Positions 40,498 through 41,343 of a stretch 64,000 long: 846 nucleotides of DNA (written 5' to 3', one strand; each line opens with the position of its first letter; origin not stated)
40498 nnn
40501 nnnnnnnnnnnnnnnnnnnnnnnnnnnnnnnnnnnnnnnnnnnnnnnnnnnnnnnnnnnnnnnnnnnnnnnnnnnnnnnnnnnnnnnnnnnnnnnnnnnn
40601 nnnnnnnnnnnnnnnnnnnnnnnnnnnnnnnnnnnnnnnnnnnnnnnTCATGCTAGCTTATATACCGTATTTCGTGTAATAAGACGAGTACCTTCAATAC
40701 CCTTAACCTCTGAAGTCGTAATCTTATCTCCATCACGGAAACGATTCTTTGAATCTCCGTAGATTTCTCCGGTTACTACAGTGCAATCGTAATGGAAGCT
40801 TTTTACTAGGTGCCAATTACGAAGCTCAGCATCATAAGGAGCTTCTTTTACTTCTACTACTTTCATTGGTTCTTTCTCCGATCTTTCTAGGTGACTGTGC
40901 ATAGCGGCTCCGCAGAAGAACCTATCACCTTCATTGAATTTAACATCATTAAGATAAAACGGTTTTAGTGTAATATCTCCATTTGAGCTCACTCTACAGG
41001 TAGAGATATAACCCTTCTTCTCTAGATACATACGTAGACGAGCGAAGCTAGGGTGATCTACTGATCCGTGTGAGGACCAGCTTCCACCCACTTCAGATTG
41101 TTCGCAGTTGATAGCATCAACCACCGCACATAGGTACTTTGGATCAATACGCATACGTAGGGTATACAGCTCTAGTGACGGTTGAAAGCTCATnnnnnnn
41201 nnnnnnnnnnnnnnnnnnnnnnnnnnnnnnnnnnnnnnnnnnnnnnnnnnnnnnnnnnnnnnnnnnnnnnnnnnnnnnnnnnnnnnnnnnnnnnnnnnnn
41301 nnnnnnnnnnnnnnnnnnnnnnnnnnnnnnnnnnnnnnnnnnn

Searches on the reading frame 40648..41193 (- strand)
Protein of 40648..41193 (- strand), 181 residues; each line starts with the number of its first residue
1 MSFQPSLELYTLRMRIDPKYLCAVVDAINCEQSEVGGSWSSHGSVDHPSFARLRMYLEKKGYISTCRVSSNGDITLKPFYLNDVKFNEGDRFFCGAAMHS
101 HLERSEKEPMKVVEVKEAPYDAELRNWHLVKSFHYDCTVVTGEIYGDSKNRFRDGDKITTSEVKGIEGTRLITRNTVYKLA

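Call 29: search_protein_families(library=phrogs, proteins=[window:40648-41193:-], max_evalue=0.00001)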
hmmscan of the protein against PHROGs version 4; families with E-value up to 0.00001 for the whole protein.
window:40648-41193:- (181 aa): 5 families
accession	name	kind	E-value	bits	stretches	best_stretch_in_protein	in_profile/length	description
phrog_8840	-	unknown function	1.1e-11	45.5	1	107-181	48-123/151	-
phrog_11960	-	unknown function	2.4e-07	31.6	1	139-180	18-65/76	-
phrog_13035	-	unknown function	2.9e-07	31.6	1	121-180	42-105/116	-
phrog_2063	-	unknown function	1.3e-06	29.4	1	138-169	63-94/112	-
phrog_19327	-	unknown function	6.3e-06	27.1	1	140-180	21-61/155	-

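Call 35: find_encoding_contigs(protein=window:40648-41193:-, flank=4000, max_places=8)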
Protein window:40648-41193:- (181 aa): 5 contigs read that carry it; 4 places shown.
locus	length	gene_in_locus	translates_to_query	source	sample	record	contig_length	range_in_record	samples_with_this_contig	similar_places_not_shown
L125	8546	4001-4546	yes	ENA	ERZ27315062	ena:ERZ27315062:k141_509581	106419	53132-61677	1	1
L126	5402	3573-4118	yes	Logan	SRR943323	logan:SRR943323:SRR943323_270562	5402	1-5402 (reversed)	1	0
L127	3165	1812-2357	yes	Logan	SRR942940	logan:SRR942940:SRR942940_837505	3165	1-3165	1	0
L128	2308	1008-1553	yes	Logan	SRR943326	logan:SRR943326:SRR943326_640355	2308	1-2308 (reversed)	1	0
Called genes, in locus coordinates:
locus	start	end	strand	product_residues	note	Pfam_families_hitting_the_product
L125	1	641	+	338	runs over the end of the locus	PF09414:RNA_ligase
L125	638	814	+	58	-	-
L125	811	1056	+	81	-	-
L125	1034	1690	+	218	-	PF00149:Metallophos (weak), PF12850:Metallophos_2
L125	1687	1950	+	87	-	-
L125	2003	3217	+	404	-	PF09511:RNA_lig_T4_1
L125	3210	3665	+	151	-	PF13671:AAA_33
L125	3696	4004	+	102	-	-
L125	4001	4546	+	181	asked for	-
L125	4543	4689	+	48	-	-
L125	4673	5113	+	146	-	-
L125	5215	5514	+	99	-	-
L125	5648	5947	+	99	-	-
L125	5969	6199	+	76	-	-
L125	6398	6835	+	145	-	-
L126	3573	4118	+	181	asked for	-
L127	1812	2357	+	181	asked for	-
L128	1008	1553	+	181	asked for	-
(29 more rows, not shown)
